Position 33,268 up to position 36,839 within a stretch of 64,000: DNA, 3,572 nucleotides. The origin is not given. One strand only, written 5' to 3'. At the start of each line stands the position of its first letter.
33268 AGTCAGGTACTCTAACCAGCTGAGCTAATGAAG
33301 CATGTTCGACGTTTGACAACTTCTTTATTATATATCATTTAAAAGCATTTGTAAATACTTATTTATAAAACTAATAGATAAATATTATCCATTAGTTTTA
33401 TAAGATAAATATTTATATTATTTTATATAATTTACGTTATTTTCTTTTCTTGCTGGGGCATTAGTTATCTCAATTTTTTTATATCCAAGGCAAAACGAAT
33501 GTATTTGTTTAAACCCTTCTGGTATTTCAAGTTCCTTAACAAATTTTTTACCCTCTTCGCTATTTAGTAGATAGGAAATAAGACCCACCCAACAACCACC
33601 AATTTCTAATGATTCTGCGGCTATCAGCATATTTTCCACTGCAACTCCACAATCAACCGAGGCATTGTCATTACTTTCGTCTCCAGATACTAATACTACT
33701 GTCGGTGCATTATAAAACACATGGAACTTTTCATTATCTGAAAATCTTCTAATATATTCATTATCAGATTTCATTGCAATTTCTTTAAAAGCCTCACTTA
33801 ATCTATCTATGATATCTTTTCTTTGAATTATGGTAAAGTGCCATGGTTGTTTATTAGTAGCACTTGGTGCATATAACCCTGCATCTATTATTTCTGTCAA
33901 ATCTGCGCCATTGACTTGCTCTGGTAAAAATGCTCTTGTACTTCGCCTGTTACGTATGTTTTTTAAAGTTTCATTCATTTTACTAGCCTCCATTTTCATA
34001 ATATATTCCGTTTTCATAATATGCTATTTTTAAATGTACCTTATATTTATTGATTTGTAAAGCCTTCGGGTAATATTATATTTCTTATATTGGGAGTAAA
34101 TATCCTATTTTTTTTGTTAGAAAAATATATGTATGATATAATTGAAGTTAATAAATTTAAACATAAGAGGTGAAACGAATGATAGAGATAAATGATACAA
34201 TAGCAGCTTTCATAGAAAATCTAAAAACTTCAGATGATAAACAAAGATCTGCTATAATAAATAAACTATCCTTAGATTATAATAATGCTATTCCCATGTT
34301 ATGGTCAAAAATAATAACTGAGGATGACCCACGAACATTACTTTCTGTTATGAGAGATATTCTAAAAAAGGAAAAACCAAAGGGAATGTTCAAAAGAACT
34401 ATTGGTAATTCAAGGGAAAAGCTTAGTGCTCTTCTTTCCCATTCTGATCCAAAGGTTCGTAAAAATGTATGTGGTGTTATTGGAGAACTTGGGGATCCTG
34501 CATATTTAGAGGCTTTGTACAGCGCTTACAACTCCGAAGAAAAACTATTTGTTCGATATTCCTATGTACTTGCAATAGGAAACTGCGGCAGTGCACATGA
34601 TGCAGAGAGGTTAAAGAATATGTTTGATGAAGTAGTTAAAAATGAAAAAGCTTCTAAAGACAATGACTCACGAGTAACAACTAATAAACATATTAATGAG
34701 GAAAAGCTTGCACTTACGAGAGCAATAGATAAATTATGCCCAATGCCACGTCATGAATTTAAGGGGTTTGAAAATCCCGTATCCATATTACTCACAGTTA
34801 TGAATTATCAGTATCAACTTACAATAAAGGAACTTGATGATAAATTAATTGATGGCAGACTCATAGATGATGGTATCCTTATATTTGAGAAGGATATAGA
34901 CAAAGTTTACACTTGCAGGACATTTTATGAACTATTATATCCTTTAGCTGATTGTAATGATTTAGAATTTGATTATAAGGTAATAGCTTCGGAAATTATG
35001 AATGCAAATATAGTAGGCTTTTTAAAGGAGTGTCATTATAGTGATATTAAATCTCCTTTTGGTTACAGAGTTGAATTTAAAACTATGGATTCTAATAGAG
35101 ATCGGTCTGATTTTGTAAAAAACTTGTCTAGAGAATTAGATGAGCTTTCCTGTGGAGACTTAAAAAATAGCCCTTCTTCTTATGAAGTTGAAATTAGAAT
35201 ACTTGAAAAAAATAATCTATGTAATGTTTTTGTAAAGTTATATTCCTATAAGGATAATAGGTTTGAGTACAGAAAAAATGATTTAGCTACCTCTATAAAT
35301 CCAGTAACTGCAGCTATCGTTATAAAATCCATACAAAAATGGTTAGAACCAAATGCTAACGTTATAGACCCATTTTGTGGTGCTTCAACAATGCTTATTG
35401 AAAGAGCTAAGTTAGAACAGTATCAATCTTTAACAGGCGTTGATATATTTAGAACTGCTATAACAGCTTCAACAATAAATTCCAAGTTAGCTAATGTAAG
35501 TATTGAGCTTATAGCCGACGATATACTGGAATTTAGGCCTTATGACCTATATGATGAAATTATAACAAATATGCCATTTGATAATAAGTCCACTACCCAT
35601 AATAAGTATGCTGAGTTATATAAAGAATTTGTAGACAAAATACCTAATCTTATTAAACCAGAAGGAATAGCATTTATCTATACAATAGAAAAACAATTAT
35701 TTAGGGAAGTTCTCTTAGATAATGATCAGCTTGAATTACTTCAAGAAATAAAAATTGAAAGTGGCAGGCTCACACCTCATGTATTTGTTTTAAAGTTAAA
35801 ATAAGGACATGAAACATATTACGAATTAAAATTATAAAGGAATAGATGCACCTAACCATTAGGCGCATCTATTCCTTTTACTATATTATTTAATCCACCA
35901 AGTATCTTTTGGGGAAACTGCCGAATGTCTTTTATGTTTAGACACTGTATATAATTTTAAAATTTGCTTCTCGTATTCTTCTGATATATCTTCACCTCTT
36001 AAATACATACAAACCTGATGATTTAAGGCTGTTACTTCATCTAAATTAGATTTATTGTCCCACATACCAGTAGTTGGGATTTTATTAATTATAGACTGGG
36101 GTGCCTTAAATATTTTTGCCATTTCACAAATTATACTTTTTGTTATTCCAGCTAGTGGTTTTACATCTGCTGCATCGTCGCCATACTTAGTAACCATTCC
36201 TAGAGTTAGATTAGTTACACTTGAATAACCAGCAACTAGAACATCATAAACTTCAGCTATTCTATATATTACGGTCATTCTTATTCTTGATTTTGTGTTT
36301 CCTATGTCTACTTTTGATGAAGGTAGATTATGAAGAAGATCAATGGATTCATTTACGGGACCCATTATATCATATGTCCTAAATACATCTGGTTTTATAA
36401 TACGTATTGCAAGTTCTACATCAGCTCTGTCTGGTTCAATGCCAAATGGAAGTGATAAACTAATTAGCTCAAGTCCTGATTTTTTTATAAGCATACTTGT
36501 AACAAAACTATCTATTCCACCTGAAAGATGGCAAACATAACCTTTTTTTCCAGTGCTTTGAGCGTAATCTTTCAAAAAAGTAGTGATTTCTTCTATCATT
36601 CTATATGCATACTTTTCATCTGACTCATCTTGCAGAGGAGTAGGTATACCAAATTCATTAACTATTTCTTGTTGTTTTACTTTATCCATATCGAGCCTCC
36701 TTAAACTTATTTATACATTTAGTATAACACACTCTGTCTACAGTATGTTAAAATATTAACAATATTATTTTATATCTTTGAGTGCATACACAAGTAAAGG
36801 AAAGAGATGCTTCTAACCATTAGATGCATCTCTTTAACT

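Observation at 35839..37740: Tandem duplicated NH3-dependent NAD synthetase (nadE) paralogs, each with its own Rex-type operator and terminator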

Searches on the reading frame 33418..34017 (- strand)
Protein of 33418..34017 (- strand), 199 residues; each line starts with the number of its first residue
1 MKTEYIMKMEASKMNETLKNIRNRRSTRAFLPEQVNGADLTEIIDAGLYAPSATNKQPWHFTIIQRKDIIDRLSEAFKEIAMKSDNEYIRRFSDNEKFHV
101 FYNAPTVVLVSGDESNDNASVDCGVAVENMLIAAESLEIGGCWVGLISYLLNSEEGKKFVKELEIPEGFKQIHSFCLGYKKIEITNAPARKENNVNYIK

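Call 58: search_protein_families(library=pfam, proteins=[window:33418-34017:-], max_evalue=0.00001)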
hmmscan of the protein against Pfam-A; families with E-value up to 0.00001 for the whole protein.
window:33418-34017:- (199 aa): 2 families
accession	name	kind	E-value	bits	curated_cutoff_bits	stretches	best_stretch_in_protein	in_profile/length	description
PF00881.29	Nitroreductase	-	2e-31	109.9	23.5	1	21-179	1-167/167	Nitroreductase family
PF14512.11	TM1586_NiRdase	-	2.7e-14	53.8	27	1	38-70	158-190/215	Putative TM nitroreductase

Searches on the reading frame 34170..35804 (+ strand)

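Call 35: search_protein_families(library=pfam, proteins=[window:34170-35804:+], max_evalue=0.00001)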
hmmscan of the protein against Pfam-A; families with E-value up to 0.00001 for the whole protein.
window:34170-35804:+ (544 aa): 4 families
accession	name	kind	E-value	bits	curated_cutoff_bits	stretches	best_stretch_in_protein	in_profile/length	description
PF01170.24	UPF0020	-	2.4e-15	57.2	22.3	1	367-522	3-182/197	RMKL-like, methyltransferase domain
PF13646.12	HEAT_2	-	2.2e-09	37.9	27.7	1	85-153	4-72/88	HEAT repeats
PF05175.20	MTS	-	1.3e-08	35.1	23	1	384-513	23-148/170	Methyltransferase small domain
PF13847.12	Methyltransf_31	-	2.3e-08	34.3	27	1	393-519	2-127/145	Methyltransferase domain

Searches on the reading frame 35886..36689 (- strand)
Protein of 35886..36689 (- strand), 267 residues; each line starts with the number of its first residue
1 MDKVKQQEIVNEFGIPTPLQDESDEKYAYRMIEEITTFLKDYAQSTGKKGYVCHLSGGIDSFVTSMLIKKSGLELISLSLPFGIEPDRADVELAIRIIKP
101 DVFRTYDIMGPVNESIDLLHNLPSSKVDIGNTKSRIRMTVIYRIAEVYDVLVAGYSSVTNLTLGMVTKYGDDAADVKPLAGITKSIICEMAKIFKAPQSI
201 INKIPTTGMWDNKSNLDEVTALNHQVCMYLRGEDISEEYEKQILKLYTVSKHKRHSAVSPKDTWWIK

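Call 3: search_protein_families(library=pfam, proteins=[window:35886-36689:-], max_evalue=0.01)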
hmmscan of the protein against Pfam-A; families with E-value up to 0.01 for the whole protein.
window:35886-36689:- (267 aa): 1 family
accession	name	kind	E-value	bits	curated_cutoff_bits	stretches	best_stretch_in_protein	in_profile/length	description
PF02540.23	NAD_synthase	-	5.6e-38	130.9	21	1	32-256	2-241/242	NAD synthase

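Call 4: search_protein_families(library=ncbifam, proteins=[window:35886-36689:-], max_evalue=0.01)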
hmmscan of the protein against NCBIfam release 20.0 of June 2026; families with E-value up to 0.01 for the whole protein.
window:35886-36689:- (267 aa): 8 families
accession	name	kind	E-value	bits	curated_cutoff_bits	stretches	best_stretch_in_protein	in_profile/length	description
NF001979.1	PRK00768.1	equivalog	4.6e-43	147.6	250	1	6-258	2-264/266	NAD(+) synthase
TIGR00552.1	nadE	equivalog_domain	5.4e-43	147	63.65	1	31-265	5-249/251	NAD(+) synthase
NF010587.0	PRK13980.1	equivalog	3.1e-37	128.2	255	1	26-222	9-206/267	NAD+ synthase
NF002048.0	PRK00876.1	subfamily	1.2e-21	76.9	313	2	128-219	172-263/330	NAD(+) synthase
NF010588.0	PRK13981.1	equivalog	1e-09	37.4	479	1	25-217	262-467/546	NAD+ synthase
NF000848.1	PRK00074.1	equivalog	0.0014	17.3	400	1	26-71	191-236/512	glutamine-hydrolyzing GMP synthase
NF001138.1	PRK00143.1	equivalog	0.006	15.6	284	0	52-82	3-33/345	tRNA 2-thiouridine(34) synthase MnmA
NF002730.0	PRK02628.1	equivalog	0.0087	14.2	473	0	127-196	451-521/677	NAD(+) synthase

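Call 61: predict_structure(alignment_id=A2)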
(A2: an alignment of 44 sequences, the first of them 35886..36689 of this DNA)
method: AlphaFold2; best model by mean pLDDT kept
length: 267 residues; sequences in the alignment: 44
mean_pLDDT: 90.7   pTM: 0.89
mean pLDDT of the five models: 90.7, 89.8, 89.8, 86.9, 83.7
residues with pLDDT >= 90: 174; 70-90: 86; 50-70: 7; < 50: 0
segments of 3 or more residues with pLDDT < 50: none
pLDDT, mean of each block of 10 residues (from residue 1): 91 88 95 98 98 95 98 96 76 96 91 90 82 90 96 95 87 93 94 97 83 85 92 93 94 82 69
secondary structure, 60 per line:
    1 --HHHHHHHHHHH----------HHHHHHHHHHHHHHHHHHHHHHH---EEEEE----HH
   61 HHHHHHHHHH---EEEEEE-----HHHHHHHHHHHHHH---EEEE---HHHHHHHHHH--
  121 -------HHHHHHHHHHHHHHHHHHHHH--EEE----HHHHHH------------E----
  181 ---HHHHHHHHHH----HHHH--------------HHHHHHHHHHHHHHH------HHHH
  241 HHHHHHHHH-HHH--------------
elements in order: H3-13 H24-46 E50-54 H59-70 E74-79 H85-98 E102-105 H109-118 H128-148 E151-153 H158-163 H184-193 H198-201 H216-230 H237-249

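Call 63: fold_search(model_id=the predicted structure, library=pdb)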
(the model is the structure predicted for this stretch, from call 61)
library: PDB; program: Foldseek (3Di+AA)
matches with E <= 10: 1712; with E <= 0.001: 132
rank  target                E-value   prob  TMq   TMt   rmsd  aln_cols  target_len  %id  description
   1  2pz8_A                1.4e-19  1.00  0.86  0.82   2.8       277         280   31  NAD+ Synthetase from Bacillus anthracis with AMP-CPP and Mg2+ (released 2007-07-31)
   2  1nsy_A                2.3e-19  1.00  0.85  0.84   3.0       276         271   31  CRYSTAL STRUCTURE OF NH3-DEPENDENT NAD+ SYNTHETASE FROM BACILLUS SUBTILIS (released 1997-07-23)
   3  4q16_A                3.9e-19  1.00  0.84  0.83   2.9       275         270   30  Structure of NAD+ Synthetase from Deinococcus radiodurans (released 2015-04-15)
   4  4q16_D                4.4e-19  1.00  0.83  0.82   2.7       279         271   31  Structure of NAD+ Synthetase from Deinococcus radiodurans (released 2015-04-15)
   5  2pza_A                4.6e-19  1.00  0.86  0.82   2.8       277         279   31  NAD+ Synthetase from Bacillus anthracis with AMP + PPi and Mg2+ (released 2007-07-31)
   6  4q16_B                1.3e-18  1.00  0.82  0.81   3.2       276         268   30  Structure of NAD+ Synthetase from Deinococcus radiodurans (released 2015-04-15)
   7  5wp0_B                2.2e-18  1.00  0.81  0.79   3.8       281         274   27  Crystal structure of NAD synthetase NadE from Vibrio fischeri (released 2017-08-16)
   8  1ih8_B                2.4e-18  1.00  0.79  0.85   3.1       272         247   29  NH3-dependent NAD+ Synthetase from Bacillus subtilis Complexed with AMP-CPP and Mg2+ ions. (released 2001-06-06)
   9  6c8q_C                3.2e-18  1.00  0.82  0.83   3.4       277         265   27  Crystal structure of NAD synthetase (NadE) from Enterococcus faecalis in complex with NAD+ (released 2018-02-14)
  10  4q16_C                4.2e-18  1.00  0.81  0.85   2.6       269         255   28  Structure of NAD+ Synthetase from Deinococcus radiodurans (released 2015-04-15)
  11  1wxi                  4.5e-18  1.00  0.83  0.85   2.5       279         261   26  E.coli NAD Synthetase, AMP.PP (released 2005-02-15)
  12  3fiu_A                5.0e-18  1.00  0.81  0.91   2.3       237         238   28  Structure of NMN synthetase from Francisella tularensis (released 2009-03-03)
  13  6c8q_A                5.2e-18  1.00  0.81  0.81   3.6       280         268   28  Crystal structure of NAD synthetase (NadE) from Enterococcus faecalis in complex with NAD+ (released 2018-02-14)
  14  1ee1_B                5.5e-18  1.00  0.79  0.85   2.9       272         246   29  CRYSTAL STRUCTURE OF NH3-DEPENDENT NAD+ SYNTHETASE FROM BACILLUS SUBTILIS COMPLEXED WITH ONE MOLECULE ATP, TWO MOLECUL (released 2001-06-06)
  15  4xfd                  6.1e-18  1.00  0.82  0.83   2.7       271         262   26  Crystal Structure of a NH(3)-dependent NAD(+) synthetase from Pseudomonas aeruginosa (released 2015-01-14)
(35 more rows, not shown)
